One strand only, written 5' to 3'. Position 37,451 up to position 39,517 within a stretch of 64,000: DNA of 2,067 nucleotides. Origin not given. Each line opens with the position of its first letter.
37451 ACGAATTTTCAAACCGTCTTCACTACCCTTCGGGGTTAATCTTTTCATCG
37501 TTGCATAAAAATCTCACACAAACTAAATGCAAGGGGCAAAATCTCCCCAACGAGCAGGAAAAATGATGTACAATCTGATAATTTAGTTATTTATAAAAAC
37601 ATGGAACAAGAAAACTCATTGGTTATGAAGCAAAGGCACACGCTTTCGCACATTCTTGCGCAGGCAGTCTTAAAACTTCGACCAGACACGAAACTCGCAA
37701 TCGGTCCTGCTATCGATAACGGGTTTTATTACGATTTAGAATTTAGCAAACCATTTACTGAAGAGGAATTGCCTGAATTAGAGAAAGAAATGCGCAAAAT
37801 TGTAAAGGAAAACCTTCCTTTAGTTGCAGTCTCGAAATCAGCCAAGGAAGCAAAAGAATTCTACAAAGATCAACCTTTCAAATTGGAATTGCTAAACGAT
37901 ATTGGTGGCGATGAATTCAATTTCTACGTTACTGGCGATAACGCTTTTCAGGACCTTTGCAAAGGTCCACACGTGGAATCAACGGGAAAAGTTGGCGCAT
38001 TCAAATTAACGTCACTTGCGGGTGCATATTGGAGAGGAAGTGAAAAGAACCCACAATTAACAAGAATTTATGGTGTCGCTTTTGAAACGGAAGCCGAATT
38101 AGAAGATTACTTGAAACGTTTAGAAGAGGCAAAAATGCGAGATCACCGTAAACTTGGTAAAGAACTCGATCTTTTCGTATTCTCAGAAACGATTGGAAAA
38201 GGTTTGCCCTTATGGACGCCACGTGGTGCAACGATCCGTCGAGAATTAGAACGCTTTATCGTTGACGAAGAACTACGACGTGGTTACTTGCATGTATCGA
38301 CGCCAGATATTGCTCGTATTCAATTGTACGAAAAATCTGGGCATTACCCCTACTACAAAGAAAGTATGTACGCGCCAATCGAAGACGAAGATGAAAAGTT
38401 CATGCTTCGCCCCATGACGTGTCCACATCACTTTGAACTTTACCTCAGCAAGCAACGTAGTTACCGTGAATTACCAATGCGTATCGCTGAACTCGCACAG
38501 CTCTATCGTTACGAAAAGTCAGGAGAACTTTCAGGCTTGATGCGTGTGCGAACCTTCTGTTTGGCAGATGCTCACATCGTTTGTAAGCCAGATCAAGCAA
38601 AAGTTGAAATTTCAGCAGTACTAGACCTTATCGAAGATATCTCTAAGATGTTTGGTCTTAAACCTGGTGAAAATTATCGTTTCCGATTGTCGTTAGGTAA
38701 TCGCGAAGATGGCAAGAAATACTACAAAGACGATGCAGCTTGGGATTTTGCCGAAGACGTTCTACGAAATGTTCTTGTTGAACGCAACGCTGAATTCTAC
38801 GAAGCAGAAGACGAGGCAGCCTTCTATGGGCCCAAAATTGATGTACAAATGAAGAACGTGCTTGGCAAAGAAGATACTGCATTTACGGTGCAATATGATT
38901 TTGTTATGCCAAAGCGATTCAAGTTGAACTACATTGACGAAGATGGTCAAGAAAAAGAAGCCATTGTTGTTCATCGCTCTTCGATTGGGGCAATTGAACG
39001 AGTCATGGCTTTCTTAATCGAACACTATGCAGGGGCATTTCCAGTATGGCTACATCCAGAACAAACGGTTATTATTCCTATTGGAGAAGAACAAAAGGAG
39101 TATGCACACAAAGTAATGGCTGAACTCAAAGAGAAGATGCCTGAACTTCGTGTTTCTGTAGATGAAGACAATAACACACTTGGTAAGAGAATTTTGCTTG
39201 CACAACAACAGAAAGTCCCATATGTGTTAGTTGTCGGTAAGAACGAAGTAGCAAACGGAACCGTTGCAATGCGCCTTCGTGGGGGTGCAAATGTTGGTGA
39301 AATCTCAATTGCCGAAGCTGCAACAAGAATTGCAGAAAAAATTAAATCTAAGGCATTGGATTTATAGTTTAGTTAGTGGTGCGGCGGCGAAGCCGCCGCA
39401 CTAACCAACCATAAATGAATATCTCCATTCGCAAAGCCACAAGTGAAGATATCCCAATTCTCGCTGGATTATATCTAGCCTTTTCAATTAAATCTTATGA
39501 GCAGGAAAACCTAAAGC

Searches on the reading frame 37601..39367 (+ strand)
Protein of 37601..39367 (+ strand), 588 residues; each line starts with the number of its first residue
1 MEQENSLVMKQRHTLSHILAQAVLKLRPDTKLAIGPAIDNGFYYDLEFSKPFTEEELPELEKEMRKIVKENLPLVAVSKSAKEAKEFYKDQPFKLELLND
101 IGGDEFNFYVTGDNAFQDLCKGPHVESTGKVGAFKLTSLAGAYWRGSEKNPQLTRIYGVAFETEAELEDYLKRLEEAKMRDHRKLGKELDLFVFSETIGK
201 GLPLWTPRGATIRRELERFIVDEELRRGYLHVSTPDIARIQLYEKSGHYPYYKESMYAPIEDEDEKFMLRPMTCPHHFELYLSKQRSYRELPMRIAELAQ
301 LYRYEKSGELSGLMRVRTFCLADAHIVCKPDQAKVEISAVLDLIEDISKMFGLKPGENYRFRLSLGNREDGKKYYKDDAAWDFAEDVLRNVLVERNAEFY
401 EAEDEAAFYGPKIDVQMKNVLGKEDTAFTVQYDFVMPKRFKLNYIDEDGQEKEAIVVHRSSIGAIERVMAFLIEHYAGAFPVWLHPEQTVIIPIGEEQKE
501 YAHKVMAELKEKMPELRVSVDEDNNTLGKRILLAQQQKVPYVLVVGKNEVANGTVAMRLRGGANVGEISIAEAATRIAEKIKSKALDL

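Call 13: list_cluster_members(proteins=[P0001, P0003, P0008, P0009, P0027, P0020, P0054, window:37601-39367:+, window:22170-23213:-, window:26913-28241:-])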
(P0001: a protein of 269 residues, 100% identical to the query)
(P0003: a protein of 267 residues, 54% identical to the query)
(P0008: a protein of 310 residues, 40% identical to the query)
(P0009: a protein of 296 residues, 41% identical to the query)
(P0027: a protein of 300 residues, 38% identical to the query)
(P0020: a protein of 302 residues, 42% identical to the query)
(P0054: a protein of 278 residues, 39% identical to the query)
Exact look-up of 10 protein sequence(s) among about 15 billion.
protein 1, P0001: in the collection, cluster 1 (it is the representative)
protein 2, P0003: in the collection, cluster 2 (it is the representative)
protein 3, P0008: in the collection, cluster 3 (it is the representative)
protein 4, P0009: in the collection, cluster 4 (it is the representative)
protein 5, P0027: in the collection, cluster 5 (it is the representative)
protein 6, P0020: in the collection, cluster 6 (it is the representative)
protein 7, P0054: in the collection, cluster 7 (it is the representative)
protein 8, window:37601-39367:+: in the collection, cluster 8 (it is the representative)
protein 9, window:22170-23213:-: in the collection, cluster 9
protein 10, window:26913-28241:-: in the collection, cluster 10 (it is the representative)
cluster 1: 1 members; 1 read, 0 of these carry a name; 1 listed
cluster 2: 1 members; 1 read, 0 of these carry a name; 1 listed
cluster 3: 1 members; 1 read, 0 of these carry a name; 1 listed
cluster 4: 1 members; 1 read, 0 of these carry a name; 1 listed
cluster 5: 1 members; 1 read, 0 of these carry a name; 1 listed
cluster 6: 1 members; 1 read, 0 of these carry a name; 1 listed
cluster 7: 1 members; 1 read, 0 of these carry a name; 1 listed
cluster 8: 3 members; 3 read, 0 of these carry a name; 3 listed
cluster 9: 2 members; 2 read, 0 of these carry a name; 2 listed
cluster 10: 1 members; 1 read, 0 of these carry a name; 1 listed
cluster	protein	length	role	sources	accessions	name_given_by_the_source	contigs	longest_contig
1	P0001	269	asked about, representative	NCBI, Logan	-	-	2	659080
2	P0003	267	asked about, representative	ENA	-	-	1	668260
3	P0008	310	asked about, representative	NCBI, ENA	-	-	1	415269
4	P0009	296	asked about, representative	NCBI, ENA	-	-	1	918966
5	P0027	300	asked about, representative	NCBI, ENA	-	-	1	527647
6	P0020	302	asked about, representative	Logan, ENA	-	-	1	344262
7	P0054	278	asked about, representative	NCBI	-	-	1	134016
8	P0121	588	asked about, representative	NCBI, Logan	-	-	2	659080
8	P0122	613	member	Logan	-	-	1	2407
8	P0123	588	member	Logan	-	-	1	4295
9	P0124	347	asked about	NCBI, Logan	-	-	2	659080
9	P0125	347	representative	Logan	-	-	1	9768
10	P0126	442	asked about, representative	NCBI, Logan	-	-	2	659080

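Call 19: find_homologous_proteins(query=window:37601-39367:+, max_evalue=1e-30)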
Query window:37601-39367:+ (588 aa): 8000 proteins with E <= 1e-30 among 8000 candidates; the best 120 are listed.
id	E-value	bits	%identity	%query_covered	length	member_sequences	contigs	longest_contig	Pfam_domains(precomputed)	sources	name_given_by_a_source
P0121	0.0e+0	1325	100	100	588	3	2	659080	PF03129.26,PF00587.31,PF07973.20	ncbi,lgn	-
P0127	0.0e+0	1112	82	99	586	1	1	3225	PF03129.26,PF00587.31,PF07973.20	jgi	jgi:threonyl-tRNA synthetase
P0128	2.0e-283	959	73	99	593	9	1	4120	PF03129.26,PF00587.31,PF07973.20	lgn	-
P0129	4.1e-280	949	73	99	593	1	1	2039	PF03129.26,PF00587.31,PF07973.20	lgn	-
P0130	9.4e-280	947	71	99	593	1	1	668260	PF03129.26,PF00587.31,PF07973.20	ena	-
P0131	9.0e-279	944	71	99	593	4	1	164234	PF03129.26,PF00587.31,PF07973.20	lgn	-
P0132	9.3e-276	934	71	99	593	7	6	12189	PF03129.26,PF00587.31,PF07973.20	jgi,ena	-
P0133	1.5e-273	927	69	99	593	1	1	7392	PF03129.26,PF00587.31,PF07973.20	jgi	-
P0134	6.3e-273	925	71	99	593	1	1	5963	PF03129.26,PF00587.31,PF07973.20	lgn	-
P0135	9.7e-269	911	70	99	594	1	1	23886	PF03129.26,PF00587.31,PF07973.20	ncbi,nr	ncbi:threonine--tRNA ligase [bacterium]|nr:threonine--tRNA ligase [bacterium]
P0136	4.0e-266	902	68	99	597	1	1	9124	PF03129.26,PF00587.31,PF07973.20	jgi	-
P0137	2.5e-263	893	67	99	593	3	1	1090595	PF03129.26,PF00587.31,PF07973.20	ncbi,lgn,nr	ncbi:MAG: threonine--tRNA ligase [Candidatus Dojkabacteria bacterium]|nr:MAG: threonine--tRNA ligase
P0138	2.9e-255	867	64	99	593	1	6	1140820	PF03129.26,PF00587.31,PF07973.20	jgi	jgi:threonyl-tRNA synthetase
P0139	1.1e-253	861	65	100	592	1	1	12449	PF03129.26,PF00587.31,PF07973.20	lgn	-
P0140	7.1e-251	852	64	100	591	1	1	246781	PF03129.26,PF00587.31,PF07973.20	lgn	-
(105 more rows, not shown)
